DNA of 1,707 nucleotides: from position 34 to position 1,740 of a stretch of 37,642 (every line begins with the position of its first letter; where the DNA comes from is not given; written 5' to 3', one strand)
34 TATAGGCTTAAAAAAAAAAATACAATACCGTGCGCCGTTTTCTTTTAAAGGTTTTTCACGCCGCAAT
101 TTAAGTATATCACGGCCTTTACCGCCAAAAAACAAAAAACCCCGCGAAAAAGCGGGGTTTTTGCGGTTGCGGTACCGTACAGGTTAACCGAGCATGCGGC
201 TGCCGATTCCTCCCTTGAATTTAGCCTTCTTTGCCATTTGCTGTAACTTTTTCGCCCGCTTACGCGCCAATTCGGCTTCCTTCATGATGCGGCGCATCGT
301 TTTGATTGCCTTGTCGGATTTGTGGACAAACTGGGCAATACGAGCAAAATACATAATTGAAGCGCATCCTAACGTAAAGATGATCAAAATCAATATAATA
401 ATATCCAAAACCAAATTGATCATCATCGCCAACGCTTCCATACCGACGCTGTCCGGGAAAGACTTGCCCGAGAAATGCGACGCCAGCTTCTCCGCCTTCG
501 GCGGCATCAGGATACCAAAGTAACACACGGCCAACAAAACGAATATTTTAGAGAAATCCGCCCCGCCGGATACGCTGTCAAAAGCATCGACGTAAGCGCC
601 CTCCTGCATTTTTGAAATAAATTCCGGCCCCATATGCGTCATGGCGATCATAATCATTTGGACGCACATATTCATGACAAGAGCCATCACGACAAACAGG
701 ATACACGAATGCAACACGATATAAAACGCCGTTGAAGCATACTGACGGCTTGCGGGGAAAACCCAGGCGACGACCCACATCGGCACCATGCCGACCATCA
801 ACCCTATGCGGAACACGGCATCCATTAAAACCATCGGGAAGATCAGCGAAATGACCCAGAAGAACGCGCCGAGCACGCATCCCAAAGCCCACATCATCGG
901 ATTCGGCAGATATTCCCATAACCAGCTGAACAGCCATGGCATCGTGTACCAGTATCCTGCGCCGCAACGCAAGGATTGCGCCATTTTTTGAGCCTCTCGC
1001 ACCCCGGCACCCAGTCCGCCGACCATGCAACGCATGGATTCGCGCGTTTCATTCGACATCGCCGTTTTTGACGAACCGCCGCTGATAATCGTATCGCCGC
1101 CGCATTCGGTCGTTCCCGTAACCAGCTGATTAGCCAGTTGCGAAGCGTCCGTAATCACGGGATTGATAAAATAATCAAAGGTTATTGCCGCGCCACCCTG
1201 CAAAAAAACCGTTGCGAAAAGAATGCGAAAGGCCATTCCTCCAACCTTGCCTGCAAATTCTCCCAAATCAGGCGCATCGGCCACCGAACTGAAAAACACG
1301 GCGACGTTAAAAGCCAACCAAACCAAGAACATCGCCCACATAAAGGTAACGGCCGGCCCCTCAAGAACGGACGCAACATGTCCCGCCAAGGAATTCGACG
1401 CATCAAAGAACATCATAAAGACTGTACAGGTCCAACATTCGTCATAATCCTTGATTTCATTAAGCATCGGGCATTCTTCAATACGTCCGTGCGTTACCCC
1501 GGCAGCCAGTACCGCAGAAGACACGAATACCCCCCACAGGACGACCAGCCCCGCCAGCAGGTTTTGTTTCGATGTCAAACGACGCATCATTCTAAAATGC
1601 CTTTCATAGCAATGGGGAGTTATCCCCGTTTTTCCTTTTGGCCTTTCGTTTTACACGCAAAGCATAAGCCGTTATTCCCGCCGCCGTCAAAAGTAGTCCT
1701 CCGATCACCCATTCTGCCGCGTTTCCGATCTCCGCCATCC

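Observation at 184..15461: Non-canonical T4SS-derived cluster: a VirD4 coupling ATPase and three VirB6-like paralogs set among ORFans, with no VirB4/B8-B11, relaxase or pilus genes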

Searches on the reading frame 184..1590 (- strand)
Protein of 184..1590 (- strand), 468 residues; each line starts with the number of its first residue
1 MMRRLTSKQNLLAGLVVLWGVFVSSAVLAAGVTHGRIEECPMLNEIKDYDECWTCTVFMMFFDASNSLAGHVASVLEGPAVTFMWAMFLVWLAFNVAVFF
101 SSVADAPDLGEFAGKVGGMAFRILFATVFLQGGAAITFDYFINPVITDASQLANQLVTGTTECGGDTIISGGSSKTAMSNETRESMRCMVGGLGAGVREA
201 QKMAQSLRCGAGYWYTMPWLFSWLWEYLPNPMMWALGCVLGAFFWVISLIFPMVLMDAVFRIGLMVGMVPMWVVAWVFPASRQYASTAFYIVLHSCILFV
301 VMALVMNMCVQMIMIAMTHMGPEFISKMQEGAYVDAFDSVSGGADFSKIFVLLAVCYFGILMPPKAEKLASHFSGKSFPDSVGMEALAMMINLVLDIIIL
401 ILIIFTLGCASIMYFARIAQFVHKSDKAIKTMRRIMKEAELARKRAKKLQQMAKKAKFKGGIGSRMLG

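Call 4: search_protein_families(library=pfam, proteins=[window:184-1590:-], max_evalue=0.1)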
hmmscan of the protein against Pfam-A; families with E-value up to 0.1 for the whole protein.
window:184-1590:- (468 aa): 0 families

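Call 8: search_protein_families(library=ncbifam, proteins=[window:184-1590:-], max_evalue=0.1)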
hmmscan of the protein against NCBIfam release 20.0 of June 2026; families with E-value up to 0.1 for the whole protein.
window:184-1590:- (468 aa): 1 family
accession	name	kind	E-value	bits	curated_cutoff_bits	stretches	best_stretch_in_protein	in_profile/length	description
NF040598.1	Ala_zip_lipo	subfamily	0.0035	17.8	43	1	397-457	6-63/90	Lpp/OprI family alanine-zipper lipoprotein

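Call 10: find_encoding_contigs(protein=window:184-1590:-, flank=10000, max_places=6)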
Protein window:184-1590:- (468 aa): 3 contigs read that carry it; 3 places shown.
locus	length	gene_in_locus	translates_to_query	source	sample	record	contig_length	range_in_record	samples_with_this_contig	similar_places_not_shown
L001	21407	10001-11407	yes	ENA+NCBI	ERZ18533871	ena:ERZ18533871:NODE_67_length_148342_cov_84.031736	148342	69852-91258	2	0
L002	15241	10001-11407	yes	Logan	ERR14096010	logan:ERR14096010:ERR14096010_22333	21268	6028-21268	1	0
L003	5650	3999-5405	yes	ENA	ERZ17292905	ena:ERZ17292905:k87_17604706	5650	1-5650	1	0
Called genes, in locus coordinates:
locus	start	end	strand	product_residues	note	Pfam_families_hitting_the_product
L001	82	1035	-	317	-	-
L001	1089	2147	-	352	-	-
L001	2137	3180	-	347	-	-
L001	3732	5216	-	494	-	-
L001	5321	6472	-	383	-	-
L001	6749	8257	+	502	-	PF04610:TrbL (weak)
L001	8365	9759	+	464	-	-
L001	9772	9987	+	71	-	-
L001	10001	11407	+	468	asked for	-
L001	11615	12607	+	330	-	PF01381:HTH_3, PF04545:Sigma70_r4 (faint), PF13443:HTH_26 (faint), PF13560:HTH_31, PF01381:HTH_3, PF12844:HTH_19 (weak), PF13560:HTH_31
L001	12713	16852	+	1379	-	-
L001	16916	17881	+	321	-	-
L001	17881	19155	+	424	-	-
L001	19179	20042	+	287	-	-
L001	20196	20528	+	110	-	PF04384:Fe-S_assembly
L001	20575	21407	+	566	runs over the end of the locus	PF23023:Anti-Pycsar_Apyc1 (weak), PF12706:Lactamase_B_2, PF22505:RNase_J_b_CASP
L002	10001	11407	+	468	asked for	-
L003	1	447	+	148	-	?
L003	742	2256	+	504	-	PF04610:TrbL (weak)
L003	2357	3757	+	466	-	-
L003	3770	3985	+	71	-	-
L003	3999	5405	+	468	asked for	-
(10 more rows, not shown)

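Call 12: search_protein_families(library=pfam, proteins=[L001:11615-12607:+, L001:12713-16852:+, L001:16916-17881:+, L001:17881-19155:+, L001:19179-20042:+, L001:9772-9987:+], max_evalue=1)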
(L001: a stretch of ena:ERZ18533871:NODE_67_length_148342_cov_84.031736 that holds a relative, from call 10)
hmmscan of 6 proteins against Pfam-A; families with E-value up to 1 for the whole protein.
L001:11615-12607:+ (330 aa): 16 families
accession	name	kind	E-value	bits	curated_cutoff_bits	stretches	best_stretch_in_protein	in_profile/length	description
PF01381.28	HTH_3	-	1.5e-25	89.4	23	2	10-64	1-55/55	Helix-turn-helix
PF13560.12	HTH_31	-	1.9e-17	63.7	27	2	9-62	5-59/64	Helix-turn-helix domain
PF12844.13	HTH_19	-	1.9e-12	47.3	30.2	2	102-156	4-58/64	Helix-turn-helix domain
PF13443.12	HTH_26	-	9.8e-09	35.8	22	2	15-66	7-59/63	Cro/C1-type HTH DNA-binding domain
PF04545.22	Sigma70_r4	-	1.1e-05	25.2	24.1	1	12-40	15-42/50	Sigma-70, region 4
PF13384.12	HTH_23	-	0.0015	18.7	24.6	1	10-44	11-43/50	Homeodomain-like domain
PF12840.13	HTH_20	-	0.0018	18.6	27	0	7-36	4-36/51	Helix-turn-helix domain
PF13693.12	HTH_35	-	0.0037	17.7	25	1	15-65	12-59/75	Winged helix-turn-helix DNA-binding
PF07022.19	Phage_CI_repr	-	0.0055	17.5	22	1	19-67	13-60/65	Bacteriophage CI repressor helix-turn-helix domain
PF20432.4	Xre-like-HTH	-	0.0065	17.2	25.8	0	18-56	23-61/63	Antitoxin Xre-like helix-turn-helix domain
PF13545.12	HTH_Crp_2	-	0.0074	16.7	27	0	20-38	24-42/70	Crp-like helix-turn-helix domain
PF13413.12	HTH_25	-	0.0077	16.5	24.6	0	11-46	3-39/62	Helix-turn-helix domain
PF13412.12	HTH_24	-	0.017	15.1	21.9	1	20-37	19-36/48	Winged helix-turn-helix DNA-binding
PF08667.16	BetR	-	0.024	15.2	21.6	1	22-73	26-79/148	BetR domain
PF09339.16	HTH_IclR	-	0.036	14.3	22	0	102-129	9-37/52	IclR helix-turn-helix domain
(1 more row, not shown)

L001:12713-16852:+ (1379 aa): 0 families

L001:16916-17881:+ (321 aa): 0 families

L001:17881-19155:+ (424 aa): 1 family
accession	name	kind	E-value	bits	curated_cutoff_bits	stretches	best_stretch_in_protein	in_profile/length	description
PF23947.1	DUF7281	-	0.21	11.6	27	1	200-251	48-99/183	Domain of unknown function (DUF7281)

L001:19179-20042:+ (287 aa): 0 families

L001:9772-9987:+ (71 aa): 0 families

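Call 21: search_solved_structures(query=A1, max_evalue=10, show_alignments=2)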
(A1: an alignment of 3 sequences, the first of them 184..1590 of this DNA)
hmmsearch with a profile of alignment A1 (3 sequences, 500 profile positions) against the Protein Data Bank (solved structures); distinct sequences matched with E-value up to 10: 3.
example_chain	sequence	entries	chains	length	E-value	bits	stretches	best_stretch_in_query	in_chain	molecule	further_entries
7o3v_F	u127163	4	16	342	0.22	13.5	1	230-314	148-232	TrwI protein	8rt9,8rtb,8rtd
8jsg_A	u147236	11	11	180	1.3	10.9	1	412-483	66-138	Translation initiation factor IF-3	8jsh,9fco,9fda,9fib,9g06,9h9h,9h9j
5me0_Z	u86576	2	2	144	1.7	10.6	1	412-483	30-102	Translation initiation factor IF-3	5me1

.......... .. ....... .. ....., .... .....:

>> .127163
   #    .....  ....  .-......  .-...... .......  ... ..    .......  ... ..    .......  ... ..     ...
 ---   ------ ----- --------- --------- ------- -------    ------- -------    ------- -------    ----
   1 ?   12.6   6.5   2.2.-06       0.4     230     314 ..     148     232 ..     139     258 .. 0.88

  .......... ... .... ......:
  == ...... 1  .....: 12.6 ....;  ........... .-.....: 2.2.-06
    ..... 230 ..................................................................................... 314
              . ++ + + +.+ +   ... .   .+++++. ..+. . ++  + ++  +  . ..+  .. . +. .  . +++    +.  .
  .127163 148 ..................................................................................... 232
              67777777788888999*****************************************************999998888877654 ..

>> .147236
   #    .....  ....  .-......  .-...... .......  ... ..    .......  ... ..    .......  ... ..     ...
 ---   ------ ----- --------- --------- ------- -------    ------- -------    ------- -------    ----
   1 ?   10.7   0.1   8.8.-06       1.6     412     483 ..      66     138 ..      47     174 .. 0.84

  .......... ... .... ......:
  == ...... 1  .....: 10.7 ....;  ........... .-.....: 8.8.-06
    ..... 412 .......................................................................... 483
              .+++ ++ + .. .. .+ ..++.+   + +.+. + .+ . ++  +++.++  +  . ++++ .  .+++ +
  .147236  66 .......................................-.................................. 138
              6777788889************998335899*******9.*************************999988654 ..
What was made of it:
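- Checked: The best PDB sequence hit of the three-paralogue profile is TrwI/VirB6, E 0.22 (call 21).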

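Call 41: search_solved_structures(query=L001:17881-19155:+, max_evalue=10, show_alignments=3)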
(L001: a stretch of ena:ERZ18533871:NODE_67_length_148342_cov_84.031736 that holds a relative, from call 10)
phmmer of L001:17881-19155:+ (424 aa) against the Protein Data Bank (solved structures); distinct sequences matched with E-value up to 10: 0.

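Call 47: search_protein_families(library=padloc, proteins=[window:184-1590:-], max_evalue=0.01)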
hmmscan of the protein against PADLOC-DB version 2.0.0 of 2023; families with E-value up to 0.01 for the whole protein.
window:184-1590:- (468 aa): 0 families
